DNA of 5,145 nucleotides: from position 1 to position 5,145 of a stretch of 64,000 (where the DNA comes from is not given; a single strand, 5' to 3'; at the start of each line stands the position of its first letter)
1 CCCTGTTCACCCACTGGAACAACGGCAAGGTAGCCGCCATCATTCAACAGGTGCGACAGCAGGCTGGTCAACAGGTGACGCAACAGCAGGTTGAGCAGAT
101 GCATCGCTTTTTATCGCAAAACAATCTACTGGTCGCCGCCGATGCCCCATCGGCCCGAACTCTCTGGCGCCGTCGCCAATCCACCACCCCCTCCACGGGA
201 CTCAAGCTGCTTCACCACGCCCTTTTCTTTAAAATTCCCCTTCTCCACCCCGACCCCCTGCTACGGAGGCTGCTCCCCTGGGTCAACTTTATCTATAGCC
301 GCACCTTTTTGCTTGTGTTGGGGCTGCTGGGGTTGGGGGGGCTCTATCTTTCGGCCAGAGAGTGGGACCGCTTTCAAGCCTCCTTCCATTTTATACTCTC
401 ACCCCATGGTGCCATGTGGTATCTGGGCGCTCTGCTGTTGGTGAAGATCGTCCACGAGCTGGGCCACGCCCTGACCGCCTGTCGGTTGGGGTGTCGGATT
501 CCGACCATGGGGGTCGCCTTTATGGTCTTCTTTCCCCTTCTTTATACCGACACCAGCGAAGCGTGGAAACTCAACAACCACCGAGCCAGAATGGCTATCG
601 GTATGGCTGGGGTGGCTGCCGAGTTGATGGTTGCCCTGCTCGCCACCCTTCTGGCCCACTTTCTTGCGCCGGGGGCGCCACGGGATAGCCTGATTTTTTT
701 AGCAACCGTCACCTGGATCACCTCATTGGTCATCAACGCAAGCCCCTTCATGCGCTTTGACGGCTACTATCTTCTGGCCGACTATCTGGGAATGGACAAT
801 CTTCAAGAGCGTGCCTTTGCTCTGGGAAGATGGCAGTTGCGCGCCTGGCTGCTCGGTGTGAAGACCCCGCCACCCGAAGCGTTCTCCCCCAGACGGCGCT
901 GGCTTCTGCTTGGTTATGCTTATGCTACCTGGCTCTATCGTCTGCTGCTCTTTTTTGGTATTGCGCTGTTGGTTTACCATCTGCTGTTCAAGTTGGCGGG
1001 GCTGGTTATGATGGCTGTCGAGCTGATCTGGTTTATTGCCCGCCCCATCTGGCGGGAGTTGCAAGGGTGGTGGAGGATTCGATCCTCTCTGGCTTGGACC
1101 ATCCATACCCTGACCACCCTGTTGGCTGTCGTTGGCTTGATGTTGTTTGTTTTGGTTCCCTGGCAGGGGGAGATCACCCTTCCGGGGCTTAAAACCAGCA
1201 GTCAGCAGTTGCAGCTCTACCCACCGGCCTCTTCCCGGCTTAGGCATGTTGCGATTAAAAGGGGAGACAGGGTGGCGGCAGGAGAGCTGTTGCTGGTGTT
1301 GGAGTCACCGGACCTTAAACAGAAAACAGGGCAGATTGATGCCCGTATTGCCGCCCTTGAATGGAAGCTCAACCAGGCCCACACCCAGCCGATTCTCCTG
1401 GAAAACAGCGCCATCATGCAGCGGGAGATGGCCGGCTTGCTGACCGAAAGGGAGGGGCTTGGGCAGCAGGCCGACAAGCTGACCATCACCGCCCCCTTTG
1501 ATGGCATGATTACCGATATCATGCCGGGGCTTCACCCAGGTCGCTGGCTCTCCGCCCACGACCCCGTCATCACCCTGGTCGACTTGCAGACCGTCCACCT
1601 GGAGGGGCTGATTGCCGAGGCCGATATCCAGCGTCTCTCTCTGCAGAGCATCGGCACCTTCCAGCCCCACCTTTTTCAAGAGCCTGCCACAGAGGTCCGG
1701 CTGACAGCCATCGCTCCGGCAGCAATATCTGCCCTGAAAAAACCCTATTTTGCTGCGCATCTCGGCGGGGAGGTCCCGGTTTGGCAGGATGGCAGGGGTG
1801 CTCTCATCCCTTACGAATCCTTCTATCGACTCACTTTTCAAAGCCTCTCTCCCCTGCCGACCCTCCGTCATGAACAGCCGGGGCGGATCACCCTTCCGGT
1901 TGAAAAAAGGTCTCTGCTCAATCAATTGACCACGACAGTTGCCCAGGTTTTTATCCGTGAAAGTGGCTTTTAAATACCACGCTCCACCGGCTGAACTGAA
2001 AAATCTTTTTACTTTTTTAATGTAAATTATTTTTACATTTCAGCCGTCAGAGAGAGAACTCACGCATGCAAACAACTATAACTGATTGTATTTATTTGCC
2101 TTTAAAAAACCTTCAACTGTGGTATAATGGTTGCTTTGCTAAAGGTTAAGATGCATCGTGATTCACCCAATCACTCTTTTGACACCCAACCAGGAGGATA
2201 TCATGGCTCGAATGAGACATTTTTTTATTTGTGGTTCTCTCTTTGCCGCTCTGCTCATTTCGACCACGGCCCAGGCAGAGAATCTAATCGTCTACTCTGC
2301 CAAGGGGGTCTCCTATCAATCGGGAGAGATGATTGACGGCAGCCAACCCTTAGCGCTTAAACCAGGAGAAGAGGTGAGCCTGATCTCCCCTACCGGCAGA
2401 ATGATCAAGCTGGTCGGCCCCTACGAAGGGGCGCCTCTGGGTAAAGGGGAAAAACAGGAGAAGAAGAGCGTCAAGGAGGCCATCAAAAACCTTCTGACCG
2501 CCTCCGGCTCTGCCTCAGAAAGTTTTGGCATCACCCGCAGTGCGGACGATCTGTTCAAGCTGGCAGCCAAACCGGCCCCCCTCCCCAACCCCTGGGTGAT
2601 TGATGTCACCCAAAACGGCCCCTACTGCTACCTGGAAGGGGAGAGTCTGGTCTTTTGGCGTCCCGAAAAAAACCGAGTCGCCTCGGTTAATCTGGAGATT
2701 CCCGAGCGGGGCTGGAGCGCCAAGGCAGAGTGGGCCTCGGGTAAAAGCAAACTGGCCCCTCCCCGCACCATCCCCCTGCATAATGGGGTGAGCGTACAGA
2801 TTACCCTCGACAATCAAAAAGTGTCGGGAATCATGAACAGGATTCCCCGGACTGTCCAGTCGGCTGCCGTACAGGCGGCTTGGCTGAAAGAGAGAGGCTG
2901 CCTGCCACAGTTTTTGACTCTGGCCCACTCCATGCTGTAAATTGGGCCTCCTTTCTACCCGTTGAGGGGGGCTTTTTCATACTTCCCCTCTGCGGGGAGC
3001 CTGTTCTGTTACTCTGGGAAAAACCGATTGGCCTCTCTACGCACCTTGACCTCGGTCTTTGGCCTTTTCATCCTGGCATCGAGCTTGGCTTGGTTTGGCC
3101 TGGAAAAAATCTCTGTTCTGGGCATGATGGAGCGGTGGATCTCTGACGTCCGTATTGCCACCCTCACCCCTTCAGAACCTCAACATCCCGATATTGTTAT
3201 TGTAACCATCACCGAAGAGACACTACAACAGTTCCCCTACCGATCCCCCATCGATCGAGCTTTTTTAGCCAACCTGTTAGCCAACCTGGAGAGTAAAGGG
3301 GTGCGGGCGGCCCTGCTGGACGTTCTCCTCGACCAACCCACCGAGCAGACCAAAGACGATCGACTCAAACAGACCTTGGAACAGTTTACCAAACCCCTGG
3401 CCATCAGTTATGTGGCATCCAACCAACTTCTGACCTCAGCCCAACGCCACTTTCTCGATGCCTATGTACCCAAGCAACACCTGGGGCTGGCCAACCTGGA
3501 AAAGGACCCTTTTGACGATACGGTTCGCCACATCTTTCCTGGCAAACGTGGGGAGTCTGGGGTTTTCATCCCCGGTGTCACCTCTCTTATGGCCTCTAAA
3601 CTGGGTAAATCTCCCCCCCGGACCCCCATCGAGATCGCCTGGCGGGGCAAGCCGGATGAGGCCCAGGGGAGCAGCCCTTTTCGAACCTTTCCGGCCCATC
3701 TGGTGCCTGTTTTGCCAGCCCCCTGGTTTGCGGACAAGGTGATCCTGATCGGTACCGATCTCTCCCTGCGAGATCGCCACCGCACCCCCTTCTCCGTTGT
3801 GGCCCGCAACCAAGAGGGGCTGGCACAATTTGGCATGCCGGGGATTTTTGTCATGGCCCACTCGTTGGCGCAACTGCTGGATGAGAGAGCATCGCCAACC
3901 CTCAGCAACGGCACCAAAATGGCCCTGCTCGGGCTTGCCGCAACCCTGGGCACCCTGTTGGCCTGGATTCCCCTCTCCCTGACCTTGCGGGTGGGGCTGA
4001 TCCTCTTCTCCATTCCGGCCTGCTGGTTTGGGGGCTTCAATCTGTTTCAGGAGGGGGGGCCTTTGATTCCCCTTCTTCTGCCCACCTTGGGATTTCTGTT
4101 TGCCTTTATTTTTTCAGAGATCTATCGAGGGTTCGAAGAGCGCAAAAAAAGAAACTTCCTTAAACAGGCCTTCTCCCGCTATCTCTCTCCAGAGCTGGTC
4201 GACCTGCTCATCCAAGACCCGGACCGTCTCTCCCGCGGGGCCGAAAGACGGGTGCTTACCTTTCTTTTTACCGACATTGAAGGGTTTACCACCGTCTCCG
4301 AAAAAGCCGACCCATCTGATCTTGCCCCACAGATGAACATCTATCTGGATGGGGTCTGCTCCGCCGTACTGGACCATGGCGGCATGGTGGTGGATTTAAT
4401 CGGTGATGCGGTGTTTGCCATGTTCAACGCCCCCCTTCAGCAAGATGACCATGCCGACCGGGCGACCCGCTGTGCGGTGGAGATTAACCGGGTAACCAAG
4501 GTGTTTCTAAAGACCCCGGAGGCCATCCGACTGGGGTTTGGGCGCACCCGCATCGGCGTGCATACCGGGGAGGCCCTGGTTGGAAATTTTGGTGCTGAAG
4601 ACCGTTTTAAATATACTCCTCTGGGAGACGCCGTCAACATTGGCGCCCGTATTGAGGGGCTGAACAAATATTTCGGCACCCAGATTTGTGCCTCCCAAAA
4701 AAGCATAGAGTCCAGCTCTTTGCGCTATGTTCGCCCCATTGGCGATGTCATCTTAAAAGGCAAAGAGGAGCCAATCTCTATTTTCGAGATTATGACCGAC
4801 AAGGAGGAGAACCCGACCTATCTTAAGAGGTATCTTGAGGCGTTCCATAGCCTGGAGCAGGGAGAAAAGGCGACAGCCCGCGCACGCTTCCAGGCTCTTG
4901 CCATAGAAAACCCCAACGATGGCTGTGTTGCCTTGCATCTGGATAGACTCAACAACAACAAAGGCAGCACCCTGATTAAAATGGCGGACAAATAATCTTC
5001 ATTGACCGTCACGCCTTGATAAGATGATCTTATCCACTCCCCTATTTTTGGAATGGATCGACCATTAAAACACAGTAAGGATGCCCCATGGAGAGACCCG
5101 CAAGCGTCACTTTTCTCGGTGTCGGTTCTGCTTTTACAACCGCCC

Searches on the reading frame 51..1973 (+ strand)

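Call 68: search_protein_families(library=pfam, proteins=[window:51-1973:+], max_evalue=0.00001)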
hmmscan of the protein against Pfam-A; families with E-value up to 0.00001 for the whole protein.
window:51-1973:+ (640 aa): 3 families
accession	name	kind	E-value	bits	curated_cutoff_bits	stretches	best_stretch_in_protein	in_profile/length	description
PF13437.12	HlyD_3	-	9e-10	39.7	22.2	1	478-558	1-80/106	HlyD family secretion protein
PF02163.28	Peptidase_M50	-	1.2e-08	35.1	27.2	1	125-309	3-106/221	Peptidase family M50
PF16576.10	HlyD_D23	-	1.7e-07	31.2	30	1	388-557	21-187/214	Barrel-sandwich domain of CusB or HlyD membrane-fusion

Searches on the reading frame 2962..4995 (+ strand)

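Call 68: search_protein_families(library=pfam, proteins=[window:2962-4995:+], max_evalue=0.00001)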
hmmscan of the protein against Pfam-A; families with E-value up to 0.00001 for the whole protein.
window:2962-4995:+ (677 aa): 2 families
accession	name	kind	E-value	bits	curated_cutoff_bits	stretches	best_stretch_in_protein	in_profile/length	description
PF05226.16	CHASE2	-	4.3e-28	99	26.3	1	43-327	5-252/257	CHASE2 domain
PF00211.25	Guanylate_cyc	-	2.6e-13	50.4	21.9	1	432-604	9-176/183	Adenylate and Guanylate cyclase catalytic domain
